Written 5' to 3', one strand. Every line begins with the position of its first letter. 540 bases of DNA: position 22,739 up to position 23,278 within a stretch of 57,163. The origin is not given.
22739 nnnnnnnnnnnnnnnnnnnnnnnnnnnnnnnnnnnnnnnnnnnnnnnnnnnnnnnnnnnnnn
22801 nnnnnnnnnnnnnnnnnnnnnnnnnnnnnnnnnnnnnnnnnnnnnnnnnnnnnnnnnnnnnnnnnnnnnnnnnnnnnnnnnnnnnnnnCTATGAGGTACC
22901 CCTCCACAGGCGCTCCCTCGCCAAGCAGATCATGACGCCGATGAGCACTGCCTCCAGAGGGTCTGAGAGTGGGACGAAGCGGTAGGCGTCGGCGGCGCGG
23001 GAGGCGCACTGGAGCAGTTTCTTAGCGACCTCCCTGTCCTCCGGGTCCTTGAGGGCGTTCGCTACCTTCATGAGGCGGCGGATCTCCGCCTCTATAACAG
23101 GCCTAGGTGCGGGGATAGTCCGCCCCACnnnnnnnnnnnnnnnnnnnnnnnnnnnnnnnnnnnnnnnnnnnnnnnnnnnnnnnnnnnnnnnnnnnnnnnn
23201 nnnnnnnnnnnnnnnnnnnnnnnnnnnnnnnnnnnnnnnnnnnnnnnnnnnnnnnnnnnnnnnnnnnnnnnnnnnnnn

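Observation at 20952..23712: Overlapping gene trio: Walker-less RecA/RadB-fold protein, small helical ORF, and an exonuclease-less PolB3-like polymerase with a degenerate motif C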

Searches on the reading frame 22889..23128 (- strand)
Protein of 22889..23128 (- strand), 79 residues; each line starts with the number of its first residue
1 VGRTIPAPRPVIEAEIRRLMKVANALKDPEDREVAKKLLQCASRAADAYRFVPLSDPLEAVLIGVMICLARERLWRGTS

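Call 3: search_protein_families(library=pfam, proteins=[window:22889-23128:-], max_evalue=1)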
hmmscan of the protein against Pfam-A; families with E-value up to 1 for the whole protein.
window:22889-23128:- (79 aa): 2 families
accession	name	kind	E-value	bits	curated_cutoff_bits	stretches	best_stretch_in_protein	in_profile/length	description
PF12130.13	bMERB_dom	-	0.15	12.6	24.6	1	12-40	76-104/134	Bivalent Mical/EHBP Rab binding domain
PF02491.25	SHS2_FTSA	-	0.29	12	25.4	1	9-35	19-45/79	SHS2 domain inserted in FTSA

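Call 4: search_protein_families(library=ncbifam, proteins=[window:22889-23128:-], max_evalue=1)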
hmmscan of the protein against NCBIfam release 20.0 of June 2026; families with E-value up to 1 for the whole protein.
window:22889-23128:- (79 aa): 1 family
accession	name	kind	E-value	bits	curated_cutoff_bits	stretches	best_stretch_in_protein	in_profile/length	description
NF033446.0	BREX_PglZ_2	exception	0.061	11.5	200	1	9-65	411-467/890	BREX-2 system phosphatase PglZ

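Call 45: predict_structure(protein=window:22892-23128:-)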
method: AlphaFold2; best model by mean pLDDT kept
length: 79 residues; sequences in the alignment: 1
mean_pLDDT: 82.3   pTM: 0.69
mean pLDDT of the five models: 82.3, 82.0, 80.7, 79.8, 77.9
residues with pLDDT >= 90: 31; 70-90: 30; 50-70: 17; < 50: 1
segments of 3 or more residues with pLDDT < 50: none
pLDDT, mean of each block of 10 residues (from residue 1): 66 91 96 94 77 71 89 73
secondary structure, 60 per line:
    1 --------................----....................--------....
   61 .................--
elements in order: H9-24 H29-48 H57-77

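Call 49: fold_search(model_id=the predicted structure, library=pdb)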
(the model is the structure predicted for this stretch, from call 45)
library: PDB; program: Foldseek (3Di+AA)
matches with E <= 10: 111; with E <= 0.001: 0
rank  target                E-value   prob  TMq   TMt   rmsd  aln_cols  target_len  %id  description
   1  8b3z_B                1.5e+00  0.23  0.41  0.42   4.5        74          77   15  SigE N-terminal Domain (released 2023-08-23)
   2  6odd_B                1.8e+00  0.47  0.52  0.55   8.9        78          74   14  Crystal structure of the human complex ACP-ISD11 (released 2019-11-27)
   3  2ygu_H                1.8e+00  0.25  0.42  0.31   5.2        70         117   28  Crystal structure of fire ant venom allergen, Sol I 2 (released 2011-11-23)
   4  2ygu_A                1.9e+00  0.23  0.42  0.31   5.2        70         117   28  Crystal structure of fire ant venom allergen, Sol I 2 (released 2011-11-23)
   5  2ygu_C                1.9e+00  0.23  0.42  0.31   5.2        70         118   28  Crystal structure of fire ant venom allergen, Sol I 2 (released 2011-11-23)
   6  9lp2_C                3.0e+00  0.33  0.48  0.58   8.0        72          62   18  Crystal structure of de novo designed amantadine induced heterodimer dAID23.4 (released 2025-12-17)
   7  2c0g_A                3.2e+00  0.13  0.37  0.14  11.2        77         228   13  Structure of PDI-related Chaperone, Wind mutant-Y53S (released 2006-08-29)
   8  2dob                  3.4e+00  0.25  0.44  0.43   4.3        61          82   18  Crystal Structure of Human Saposin A (released 2006-07-25)
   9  1jpn_A                3.4e+00  0.20  0.46  0.16   4.0        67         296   21  GMPPNP Complex of SRP GTPase NG Domain (released 2002-02-02)
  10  2ng1                  3.6e+00  0.35  0.55  0.18   3.4        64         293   17  N AND GTPASE DOMAINS OF THE SIGNAL SEQUENCE RECOGNITION PROTEIN FFH FROM THERMUS AQUATICUS (released 1999-07-30)
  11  3lof_F                3.6e+00  0.25  0.49  0.49   8.4        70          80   11  C-terminal domain of human heat shock 70kDa protein 1B. (released 2010-02-16)
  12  8tm9_A                3.6e+00  0.21  0.42  0.17   8.4        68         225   20  Computationally designed tunable C2 symmetric tandem repeat homodimer, D_3_633_8x bound to peptide (released 2024-12-11)
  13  7rmy                  3.6e+00  0.18  0.44  0.17   5.1        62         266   21  De Novo designed tunable protein pockets, D_3-337 (released 2022-08-03)
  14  1v2a_A                3.6e+00  0.08  0.31  0.14  10.3        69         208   20  Glutathione S-transferase 1-6 from Anopheles dirus species B (released 2003-10-28)
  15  1jpn_B                3.8e+00  0.18  0.46  0.16   3.9        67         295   21  GMPPNP Complex of SRP GTPase NG Domain (released 2002-02-02)
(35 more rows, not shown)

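Call 55: search_protein_representatives(protein=window:22892-23128:-)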
Query: 79 residues. Proteins with E-value up to 0.001 (for the whole library): 13; up to 1e-10: 3; up to 1e-30: 0. The best 13 are listed.
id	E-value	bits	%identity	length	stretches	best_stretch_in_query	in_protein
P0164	2.8e-16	75.1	51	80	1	1-72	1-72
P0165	6.7e-13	64.4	43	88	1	1-72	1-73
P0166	1.2e-12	63.5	51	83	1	1-77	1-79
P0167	2.4e-10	56.3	45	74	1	1-67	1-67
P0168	4.0e-09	52.4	42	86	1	1-72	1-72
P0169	1.5e-08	50.6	45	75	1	12-73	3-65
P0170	1.8e-07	47.2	41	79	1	1-71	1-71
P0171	3.4e-05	39.9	34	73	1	1-71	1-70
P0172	4.2e-05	39.6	35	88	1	1-74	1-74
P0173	1.1e-04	38.3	38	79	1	1-71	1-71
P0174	4.2e-04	36.5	35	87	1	1-69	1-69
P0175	6.8e-04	35.8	37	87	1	1-71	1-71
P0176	8.4e-04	35.5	38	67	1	1-67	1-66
